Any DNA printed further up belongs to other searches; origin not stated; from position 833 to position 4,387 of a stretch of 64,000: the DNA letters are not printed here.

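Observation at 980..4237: DnaX (tau) carries a roughly 550-aa coiled-coil and acidic FDF-repeat insertion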

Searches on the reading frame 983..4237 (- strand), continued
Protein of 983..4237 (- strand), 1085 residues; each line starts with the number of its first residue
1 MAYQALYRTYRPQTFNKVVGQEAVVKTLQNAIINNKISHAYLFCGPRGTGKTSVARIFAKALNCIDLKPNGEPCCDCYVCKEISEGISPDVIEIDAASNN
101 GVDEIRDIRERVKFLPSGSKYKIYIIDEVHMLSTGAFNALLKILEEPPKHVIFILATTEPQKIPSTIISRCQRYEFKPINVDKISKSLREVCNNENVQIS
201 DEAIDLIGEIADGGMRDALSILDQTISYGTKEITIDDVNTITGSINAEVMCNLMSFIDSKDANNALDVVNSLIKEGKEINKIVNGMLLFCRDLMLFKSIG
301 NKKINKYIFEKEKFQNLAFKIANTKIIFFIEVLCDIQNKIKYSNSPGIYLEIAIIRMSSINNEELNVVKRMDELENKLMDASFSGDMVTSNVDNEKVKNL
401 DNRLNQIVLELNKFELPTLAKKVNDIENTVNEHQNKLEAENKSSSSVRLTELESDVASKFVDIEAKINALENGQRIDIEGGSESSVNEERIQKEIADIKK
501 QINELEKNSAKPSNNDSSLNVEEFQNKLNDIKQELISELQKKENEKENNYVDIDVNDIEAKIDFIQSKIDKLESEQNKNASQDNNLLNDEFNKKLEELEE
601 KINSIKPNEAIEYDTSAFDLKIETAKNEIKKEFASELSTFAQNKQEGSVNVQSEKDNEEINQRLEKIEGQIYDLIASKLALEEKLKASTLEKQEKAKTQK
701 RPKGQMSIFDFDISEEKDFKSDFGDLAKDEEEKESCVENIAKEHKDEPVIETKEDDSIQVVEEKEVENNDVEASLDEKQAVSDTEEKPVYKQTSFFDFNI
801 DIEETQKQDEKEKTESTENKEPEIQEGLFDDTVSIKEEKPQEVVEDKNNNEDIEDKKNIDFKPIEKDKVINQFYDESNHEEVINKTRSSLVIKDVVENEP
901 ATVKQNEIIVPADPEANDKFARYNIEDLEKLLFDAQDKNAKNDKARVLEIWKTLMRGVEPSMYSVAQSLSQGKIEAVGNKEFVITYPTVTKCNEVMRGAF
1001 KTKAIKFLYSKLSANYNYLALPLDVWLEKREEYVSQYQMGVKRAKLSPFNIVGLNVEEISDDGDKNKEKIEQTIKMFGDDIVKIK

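Call 6: find_homologous_proteins(query=window:983-4237:-, max_evalue=1e-10)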
Query window:983-4237:- (1085 aa): 8000 proteins with E <= 1e-10 among 8000 candidates; the best 120 are listed.
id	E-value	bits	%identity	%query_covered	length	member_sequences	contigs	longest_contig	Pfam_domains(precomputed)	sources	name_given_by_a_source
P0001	0.0e+0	2277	98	100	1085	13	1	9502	PF12169.14,PF00004.36,PF13401.13,PF22608.3,PF05496.19,PF13177.13,PF07728.21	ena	-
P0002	0.0e+0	1521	69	100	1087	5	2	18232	PF12169.14,PF00004.36,PF13401.13,PF22608.3,PF05496.19,PF13177.13,PF07728.21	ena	-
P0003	0.0e+0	1251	60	100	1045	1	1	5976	PF12169.14,PF00004.36,PF13401.13,PF22608.3,PF21960.3,PF05496.19,PF13177.13,PF07728.21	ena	-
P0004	0.0e+0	1103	52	100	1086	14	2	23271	PF12169.14,PF00004.36,PF13401.13,PF22608.3,PF21960.3,PF05496.19,PF13177.13,PF07728.21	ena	-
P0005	0.0e+0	1088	51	100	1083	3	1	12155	PF12169.14,PF00004.36,PF13401.13,PF22608.3,PF21960.3,PF05496.19,PF13177.13,PF07728.21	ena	-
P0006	0.0e+0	1023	52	100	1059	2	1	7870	PF12169.14,PF00004.36,PF13401.13,PF22608.3,PF05496.19,PF13177.13,PF07728.21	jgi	-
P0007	4.0e-252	858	43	100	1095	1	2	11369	PF13173.13,PF12169.14,PF00004.36,PF13401.13,PF22608.3,PF05496.19,PF13177.13,PF07728.21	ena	-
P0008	5.7e-252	857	44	100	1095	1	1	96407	PF13173.13,PF12169.14,PF00004.36,PF13401.13,PF22608.3,PF05496.19,PF13177.13,PF07728.21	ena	-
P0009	3.5e-251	854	44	100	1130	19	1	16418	PF12169.14,PF25764.2,PF00004.36,PF13401.13,PF22608.3,PF21960.3,PF05496.19,PF13177.13,PF07728.21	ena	-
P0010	1.3e-250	853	43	100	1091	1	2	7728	PF13173.13,PF12169.14,PF00004.36,PF13401.13,PF22608.3,PF05496.19,PF13177.13,PF07728.21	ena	-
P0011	1.4e-249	849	43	100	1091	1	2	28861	PF12169.14,PF00004.36,PF13401.13,PF22608.3,PF05496.19,PF13177.13,PF07728.21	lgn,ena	-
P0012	3.6e-249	848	43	100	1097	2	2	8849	PF12169.14,PF00004.36,PF13401.13,PF22608.3,PF05496.19,PF13177.13,PF07728.21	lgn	-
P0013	5.2e-248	844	42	100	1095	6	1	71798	PF12169.14,PF00004.36,PF13401.13,PF22608.3,PF05496.19,PF13177.13,PF07728.21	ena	-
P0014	1.5e-246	839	43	100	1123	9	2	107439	PF12169.14,PF00004.36,PF13401.13,PF22608.3,PF05496.19,PF13177.13,PF07728.21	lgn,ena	-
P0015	3.4e-245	835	43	100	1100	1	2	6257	PF12169.14,PF00004.36,PF13401.13,PF22608.3,PF05496.19,PF13177.13,PF07728.21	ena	-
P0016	1.4e-243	829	44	100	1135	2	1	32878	PF12169.14,PF00004.36,PF13401.13,PF22608.3,PF05496.19,PF13177.13,PF07728.21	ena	-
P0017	1.2e-242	826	42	100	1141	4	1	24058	PF12169.14,PF00004.36,PF13401.13,PF22608.3,PF05496.19,PF13177.13,PF07728.21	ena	-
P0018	4.1e-242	824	44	100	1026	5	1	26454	PF12169.14,PF00004.36,PF13401.13,PF22608.3,PF05496.19,PF13177.13,PF07728.21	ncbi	-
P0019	1.9e-240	819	44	100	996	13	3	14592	PF12169.14,PF00004.36,PF13401.13,PF22608.3,PF05496.19,PF13177.13,PF07728.21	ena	-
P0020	1.9e-240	819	43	100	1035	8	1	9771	PF12169.14,PF00004.36,PF13401.13,PF22608.3,PF05496.19,PF13177.13,PF07728.21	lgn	-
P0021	6.1e-239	814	43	100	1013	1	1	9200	PF12169.14,PF00004.36,PF13401.13,PF22608.3,PF05496.19,PF13177.13,PF07728.21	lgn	-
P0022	2.9e-238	812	41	100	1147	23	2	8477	PF12169.14,PF00004.36,PF13401.13,PF22608.3,PF05496.19,PF13177.13,PF07728.21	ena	-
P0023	1.7e-237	809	43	100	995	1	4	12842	PF12169.14,PF00004.36,PF13401.13,PF22608.3,PF05496.19,PF13177.13,PF07728.21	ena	-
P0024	1.3e-235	803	48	67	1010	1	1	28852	PF12169.14,PF00004.36,PF13401.13,PF22608.3,PF05496.19,PF13177.13,PF07728.21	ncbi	-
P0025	4.2e-235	801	47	67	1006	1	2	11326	PF12169.14,PF00004.36,PF13401.13,PF22608.3,PF05496.19,PF13177.13,PF07728.21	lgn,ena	-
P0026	5.2e-235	801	43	100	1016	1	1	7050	PF12169.14,PF00004.36,PF13401.13,PF22608.3,PF05496.19,PF13177.13,PF07728.21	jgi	-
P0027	8.3e-235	800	42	100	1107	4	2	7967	PF12169.14,PF00004.36,PF13401.13,PF22608.3,PF05496.19,PF13177.13,PF07728.21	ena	-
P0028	1.3e-234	800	51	58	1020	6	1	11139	PF12169.14,PF00004.36,PF13401.13,PF22608.3,PF13177.13,PF07728.21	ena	-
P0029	7.0e-232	791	43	100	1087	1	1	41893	PF12169.14,PF00004.36,PF13401.13,PF22608.3,PF13177.13,PF07728.21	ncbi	-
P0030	8.2e-232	790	42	100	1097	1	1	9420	PF12169.14,PF00004.36,PF13401.13,PF22608.3,PF05496.19,PF13177.13,PF07728.21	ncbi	-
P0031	1.8e-227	776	42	100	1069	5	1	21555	PF12169.14,PF00004.36,PF13401.13,PF22608.3,PF21960.3,PF05496.19,PF13177.13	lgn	-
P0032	3.1e-227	775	-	-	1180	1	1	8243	PF12169.14,PF00004.36,PF13401.13,PF22608.3,PF21960.3,PF05496.19,PF13177.13,PF07728.21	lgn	-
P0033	6.5e-223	761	41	100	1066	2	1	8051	PF12169.14,PF00004.36,PF22608.3,PF21960.3,PF05496.19,PF13177.13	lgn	-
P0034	1.9e-221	756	41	100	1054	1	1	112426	PF12169.14,PF00004.36,PF22608.3,PF21960.3,PF05496.19,PF13177.13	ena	-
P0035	3.4e-221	755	40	100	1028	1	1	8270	PF12169.14,PF00004.36,PF13401.13,PF22608.3,PF05496.19,PF13177.13,PF07728.21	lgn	-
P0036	1.3e-220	753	41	100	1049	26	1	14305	PF12169.14,PF00004.36,PF13401.13,PF22608.3,PF05496.19,PF13177.13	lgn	-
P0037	7.5e-220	751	42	100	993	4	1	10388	PF12169.14,PF00004.36,PF22608.3,PF13177.13,PF07728.21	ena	-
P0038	1.4e-219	750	51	52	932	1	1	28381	PF12169.14,PF00004.36,PF13401.13,PF22608.3,PF05496.19,PF13177.13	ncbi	-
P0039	9.4e-219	747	-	-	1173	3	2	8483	PF12169.14,PF00004.36,PF13401.13,PF22608.3,PF13177.13,PF07728.21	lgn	-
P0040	1.7e-218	746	53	52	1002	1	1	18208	PF12169.14,PF00004.36,PF13401.13,PF22608.3,PF21960.3,PF13177.13,PF07728.21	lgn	-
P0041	1.0e-217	744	40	100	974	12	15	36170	PF12169.14,PF25361.2,PF00004.36,PF13401.13,PF22608.3,PF13177.13,PF07728.21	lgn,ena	-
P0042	1.9e-217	743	51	51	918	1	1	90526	PF12169.14,PF00004.36,PF22608.3,PF05496.19,PF13177.13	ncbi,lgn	-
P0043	1.6e-216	740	41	99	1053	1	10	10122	PF12169.14,PF00004.36,PF22608.3,PF21960.3,PF05496.19,PF13177.13,PF07728.21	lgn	-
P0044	4.5e-216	738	42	100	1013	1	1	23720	PF12169.14,PF00004.36,PF13401.13,PF22608.3,PF05496.19,PF13177.13,PF07728.21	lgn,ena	-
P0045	5.3e-216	738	41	99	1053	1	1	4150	PF12169.14,PF00004.36,PF22608.3,PF21960.3,PF05496.19,PF13177.13,PF07728.21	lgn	-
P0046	1.6e-215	736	40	100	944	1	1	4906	PF12169.14,PF00004.36,PF13401.13,PF22608.3,PF05496.19,PF13177.13,PF07728.21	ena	-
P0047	3.7e-215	735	42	100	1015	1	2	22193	PF12169.14,PF00004.36,PF13401.13,PF22608.3,PF05496.19,PF13177.13,PF07728.21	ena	-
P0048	4.8e-215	735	63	38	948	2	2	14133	PF12169.14,PF00004.36,PF13401.13,PF22608.3,PF05496.19,PF13177.13,PF07728.21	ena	-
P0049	1.5e-214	733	58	42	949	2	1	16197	PF12169.14,PF00004.36,PF13401.13,PF22608.3,PF21960.3,PF05496.19,PF13177.13,PF07728.21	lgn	-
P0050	1.5e-214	733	40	100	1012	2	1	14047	PF12169.14,PF00004.36,PF13401.13,PF22608.3,PF05496.19,PF13177.13,PF07728.21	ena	-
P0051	1.6e-213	730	40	100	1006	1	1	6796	PF12169.14,PF00004.36,PF13401.13,PF22608.3,PF21960.3,PF05496.19,PF13177.13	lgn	-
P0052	3.5e-213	729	61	39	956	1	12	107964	PF12169.14,PF25361.2,PF00004.36,PF22608.3,PF05496.19,PF13177.13,PF07728.21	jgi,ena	-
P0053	2.1e-212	726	51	52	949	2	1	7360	PF12169.14,PF00004.36,PF22608.3,PF13177.13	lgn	-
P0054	3.9e-212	725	40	100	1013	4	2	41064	PF12169.14,PF00004.36,PF13401.13,PF22608.3,PF13177.13,PF07728.21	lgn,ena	-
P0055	1.1e-210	720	40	100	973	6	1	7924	PF12169.14,PF25361.2,PF00004.36,PF13401.13,PF22608.3,PF21960.3,PF05496.19,PF13177.13,PF07728.21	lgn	-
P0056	1.8e-210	720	48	53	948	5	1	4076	PF12169.14,PF00004.36,PF13401.13,PF22608.3,PF05496.19,PF13177.13,PF07728.21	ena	-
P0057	3.6e-210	719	40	100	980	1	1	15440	PF12169.14,PF00004.36,PF13401.13,PF22608.3,PF05496.19,PF13177.13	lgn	-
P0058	4.2e-210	719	41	100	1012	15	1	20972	PF12169.14,PF00004.36,PF13401.13,PF22608.3,PF05496.19,PF13177.13,PF07728.21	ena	-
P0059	8.0e-210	718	52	52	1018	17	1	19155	PF12169.14,PF00004.36,PF22608.3,PF05496.19,PF13177.13,PF07728.21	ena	-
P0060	2.5e-209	716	52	52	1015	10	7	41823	PF12169.14,PF00004.36,PF22608.3,PF05496.19,PF13177.13,PF07728.21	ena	-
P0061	5.0e-209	715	40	100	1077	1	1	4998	PF12169.14,PF00004.36,PF13401.13,PF22608.3,PF21960.3,PF05496.19,PF13177.13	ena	-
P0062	6.8e-209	715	41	100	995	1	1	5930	PF12169.14,PF00004.36,PF13401.13,PF22608.3,PF21960.3,PF05496.19,PF13177.13,PF07728.21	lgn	-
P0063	1.1e-208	714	44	67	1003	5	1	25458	PF12169.14,PF00004.36,PF13401.13,PF22608.3,PF05496.19,PF13177.13,PF07728.21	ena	-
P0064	5.5e-208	712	39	100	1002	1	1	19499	PF12169.14,PF00004.36,PF13401.13,PF22608.3,PF05496.19,PF13177.13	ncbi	-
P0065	1.3e-207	710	40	100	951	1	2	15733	PF12169.14,PF00004.36,PF13401.13,PF22608.3,PF05496.19,PF13177.13,PF07728.21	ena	-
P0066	2.2e-207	710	40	100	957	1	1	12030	PF12169.14,PF00004.36,PF22608.3,PF21960.3,PF05496.19,PF13177.13,PF07728.21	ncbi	-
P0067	4.5e-206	705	41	100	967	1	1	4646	PF12169.14,PF00004.36,PF13401.13,PF22608.3,PF21960.3,PF05496.19,PF13177.13,PF07728.21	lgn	-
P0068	9.0e-206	704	44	67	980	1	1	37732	PF12169.14,PF00004.36,PF13401.13,PF22608.3,PF05496.19,PF13177.13,PF07728.21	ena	-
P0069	8.3e-205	701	40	99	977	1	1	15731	PF12169.14,PF00004.36,PF13401.13,PF22608.3,PF05496.19,PF13177.13,PF07728.21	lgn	-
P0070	1.7e-203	697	50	52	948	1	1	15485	PF12169.14,PF00004.36,PF13401.13,PF22608.3,PF05496.19,PF13177.13,PF07728.21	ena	-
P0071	4.0e-203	695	49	52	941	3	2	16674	PF12169.14,PF00004.36,PF22608.3,PF21960.3,PF05496.19,PF13177.13,PF07728.21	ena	-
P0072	5.1e-202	692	40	100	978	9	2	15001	PF12169.14,PF00004.36,PF22608.3,PF05496.19,PF13177.13,PF07728.21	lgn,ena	-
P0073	7.9e-200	685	59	39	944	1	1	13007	PF13173.13,PF12169.14,PF00004.36,PF13401.13,PF22608.3,PF05496.19,PF13177.13,PF07728.21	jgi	jgi:DNA polymerase-3 subunit gamma/tau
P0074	1.1e-199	684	40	100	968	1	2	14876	PF12169.14,PF00004.36,PF22608.3,PF05496.19,PF13177.13,PF07728.21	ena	-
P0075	1.8e-199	683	39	99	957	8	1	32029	PF12169.14,PF00004.36,PF22608.3,PF05496.19,PF13177.13,PF07728.21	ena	-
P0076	3.7e-199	682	39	99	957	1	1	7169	PF12169.14,PF00004.36,PF22608.3,PF05496.19,PF13177.13,PF07728.21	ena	-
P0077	6.6e-199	681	38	100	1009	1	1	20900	PF12169.14,PF00004.36,PF13401.13,PF22608.3,PF05496.19,PF13177.13,PF07728.21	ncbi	-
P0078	6.7e-199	681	39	99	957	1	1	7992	PF12169.14,PF00004.36,PF22608.3,PF05496.19,PF13177.13,PF07728.21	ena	-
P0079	2.2e-198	680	59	39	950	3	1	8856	PF13173.13,PF12169.14,PF00004.36,PF13401.13,PF22608.3,PF05496.19,PF13177.13,PF07728.21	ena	-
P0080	8.1e-198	678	51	50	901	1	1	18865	PF12169.14,PF00004.36,PF13401.13,PF22608.3,PF21960.3,PF05496.19,PF13177.13,PF07728.21,PF13191.13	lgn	-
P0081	1.3e-195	671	53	44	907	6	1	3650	PF12169.14,PF00004.36,PF13401.13,PF22608.3,PF21960.3,PF05496.19,PF13177.13,PF07728.21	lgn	-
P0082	2.4e-195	670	57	39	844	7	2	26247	PF12169.14,PF06068.20,PF13604.13,PF00004.36,PF13401.13,PF22608.3,PF05496.19,PF13177.13,PF07728.21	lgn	-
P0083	3.6e-194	666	58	39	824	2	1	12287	PF13173.13,PF12169.14,PF16193.12,PF13604.13,PF00004.36,PF13401.13,PF22608.3,PF21960.3,PF05496.19,PF13177.13,PF07728.21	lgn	-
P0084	3.8e-193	662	58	39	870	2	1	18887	PF12169.14,PF00004.36,PF13401.13,PF22608.3,PF21960.3,PF05496.19,PF13177.13,PF07728.21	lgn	-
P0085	4.0e-193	662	39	100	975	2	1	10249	PF12169.14,PF25361.2,PF00004.36,PF13401.13,PF22608.3,PF05496.19,PF13177.13,PF07728.21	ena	-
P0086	5.0e-193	662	51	47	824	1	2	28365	PF12169.14,PF00004.36,PF13401.13,PF22608.3,PF13177.13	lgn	-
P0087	5.4e-193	662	58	39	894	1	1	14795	PF12169.14,PF00004.36,PF13401.13,PF22608.3,PF05496.19,PF13177.13,PF07728.21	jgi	jgi:DNA polymerase-3 subunit gamma/tau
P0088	8.3e-193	661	49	53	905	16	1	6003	PF12169.14,PF00004.36,PF13401.13,PF22608.3,PF05496.19,PF13177.13,PF07728.21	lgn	-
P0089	7.5e-192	658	58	40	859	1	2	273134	PF12169.14,PF00004.36,PF13401.13,PF22608.3,PF21960.3,PF05496.19,PF13177.13,PF07728.21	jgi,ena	-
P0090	1.4e-191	657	54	43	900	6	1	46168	PF12169.14,PF00004.36,PF13401.13,PF22608.3,PF21960.3,PF05496.19,PF13177.13,PF07728.21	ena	-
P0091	1.9e-191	657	56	43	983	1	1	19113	PF12169.14,PF00004.36,PF22608.3,PF05496.19,PF13177.13,PF07728.21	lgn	-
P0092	6.4e-191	655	53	44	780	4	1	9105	PF12169.14,PF00004.36,PF22608.3,PF05496.19,PF13177.13,PF07728.21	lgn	-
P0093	6.9e-191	655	58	40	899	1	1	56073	PF12169.14,PF00004.36,PF22608.3,PF05496.19,PF13177.13,PF07728.21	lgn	-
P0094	6.9e-191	655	52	47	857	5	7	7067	PF13173.13,PF12169.14,PF00004.36,PF13401.13,PF22608.3,PF05496.19,PF13177.13,PF07728.21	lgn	-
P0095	1.3e-190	654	57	39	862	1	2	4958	PF12169.14,PF00004.36,PF13401.13,PF22608.3,PF05496.19,PF13177.13,PF07728.21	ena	-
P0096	4.4e-190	652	58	40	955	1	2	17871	PF13173.13,PF12169.14,PF00004.36,PF22608.3,PF05496.19,PF13177.13,PF07728.21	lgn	-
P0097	6.7e-190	652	51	44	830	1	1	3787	PF13173.13,PF12169.14,PF00004.36,PF13401.13,PF13238.13,PF22608.3,PF05496.19,PF13177.13,PF07728.21,PF20720.4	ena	-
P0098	1.8e-189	650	60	39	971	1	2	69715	PF13173.13,PF12169.14,PF06068.20,PF00004.36,PF13401.13,PF22608.3,PF21960.3,PF05496.19,PF13177.13,PF07728.21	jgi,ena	-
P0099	3.5e-189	649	52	49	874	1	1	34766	PF12169.14,PF00004.36,PF13401.13,PF22608.3,PF05496.19,PF13177.13,PF07728.21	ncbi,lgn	-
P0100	4.1e-189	649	52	49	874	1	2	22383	PF12169.14,PF00004.36,PF13401.13,PF22608.3,PF05496.19,PF13177.13,PF07728.21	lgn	-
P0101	6.0e-189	649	-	-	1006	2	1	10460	PF12169.14,PF13604.13,PF00004.36,PF13401.13,PF22608.3,PF05496.19,PF13177.13,PF07728.21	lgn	-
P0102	8.4e-189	648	60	39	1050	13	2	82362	PF13173.13,PF12169.14,PF00004.36,PF13401.13,PF22608.3,PF21960.3,PF05496.19,PF13177.13,PF07728.21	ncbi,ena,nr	ncbi:MAG: DNA polymerase III subunit gamma/tau [Bacilli bacterium]|nr:DNA polymerase III subunit gam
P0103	9.2e-189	648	52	49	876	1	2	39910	PF12169.14,PF00004.36,PF13401.13,PF22608.3,PF05496.19,PF13177.13,PF07728.21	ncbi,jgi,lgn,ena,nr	ncbi:MAG: DNA polymerase III subunit gamma/tau [Bacilli bacterium]|jgi:DNA polymerase-3 subunit gamm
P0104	2.7e-188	646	50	49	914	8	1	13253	PF12169.14,PF13604.13,PF00004.36,PF13401.13,PF22608.3,PF05496.19,PF13177.13,PF07728.21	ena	-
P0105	5.5e-188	645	56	40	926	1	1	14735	PF12169.14,PF13604.13,PF00004.36,PF13401.13,PF22608.3,PF21960.3,PF05496.19,PF13177.13,PF07728.21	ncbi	-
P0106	8.5e-188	645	57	39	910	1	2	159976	PF12169.14,PF00004.36,PF13401.13,PF22608.3,PF05496.19,PF13177.13,PF07728.21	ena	-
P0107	1.1e-187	644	50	54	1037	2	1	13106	PF13173.13,PF12169.14,PF00004.36,PF13401.13,PF22608.3,PF21960.3,PF05496.19,PF13177.13,PF07728.21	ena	-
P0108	1.8e-187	644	49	53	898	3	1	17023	PF13173.13,PF12169.14,PF00004.36,PF13401.13,PF22608.3,PF21960.3,PF05496.19,PF13177.13,PF07728.21,PF13191.13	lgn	-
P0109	3.8e-187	643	47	53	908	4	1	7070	PF12169.14,PF00004.36,PF22608.3,PF21960.3,PF05496.19,PF13177.13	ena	-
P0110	4.7e-187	642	50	54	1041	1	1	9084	PF13173.13,PF12169.14,PF06068.20,PF00004.36,PF13401.13,PF22608.3,PF21960.3,PF05496.19,PF13177.13,PF07728.21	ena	-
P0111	1.1e-186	641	52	43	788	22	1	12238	PF12169.14,PF00004.36,PF13401.13,PF22608.3,PF05496.19,PF13177.13,PF07728.21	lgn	-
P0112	1.4e-186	641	60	39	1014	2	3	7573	PF13173.13,PF12169.14,PF06068.20,PF00004.36,PF13401.13,PF22608.3,PF21960.3,PF05496.19,PF13177.13,PF07728.21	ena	-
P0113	1.4e-186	641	50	54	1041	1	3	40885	PF13173.13,PF12169.14,PF00004.36,PF13401.13,PF22608.3,PF21960.3,PF05496.19,PF13177.13,PF07728.21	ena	-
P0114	2.0e-186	640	51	47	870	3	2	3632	PF13173.13,PF12169.14,PF13604.13,PF00004.36,PF13401.13,PF22608.3,PF21960.3,PF05496.19,PF13177.13,PF07728.21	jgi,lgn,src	-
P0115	2.4e-186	640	56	40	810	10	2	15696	PF12169.14,PF00004.36,PF13401.13,PF22608.3,PF05496.19,PF13177.13,PF07728.21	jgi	-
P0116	3.2e-186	639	49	54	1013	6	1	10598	PF13173.13,PF12169.14,PF06068.20,PF00004.36,PF13401.13,PF22608.3,PF21960.3,PF05496.19,PF13177.13,PF07728.21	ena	-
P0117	4.7e-186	639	55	39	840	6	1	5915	PF12169.14,PF00004.36,PF22608.3,PF05496.19,PF13177.13,PF07728.21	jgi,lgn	jgi:DNA polymerase-3 subunit gamma/tau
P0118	5.2e-186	639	50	49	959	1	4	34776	PF12169.14,PF00004.36,PF13401.13,PF22608.3,PF05496.19,PF13177.13,PF07728.21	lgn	-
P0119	6.2e-186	639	59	39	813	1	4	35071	PF12169.14,PF00004.36,PF13401.13,PF22608.3,PF05496.19,PF13177.13,PF07728.21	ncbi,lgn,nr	ncbi:MAG TPA: DNA polymerase III subunit gamma/tau [Acholeplasmataceae bacterium]|nr:DNA polymerase 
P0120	9.6e-186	638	57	40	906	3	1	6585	PF13173.13,PF12169.14,PF00004.36,PF13401.13,PF22608.3,PF05496.19,PF13177.13,PF07728.21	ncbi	-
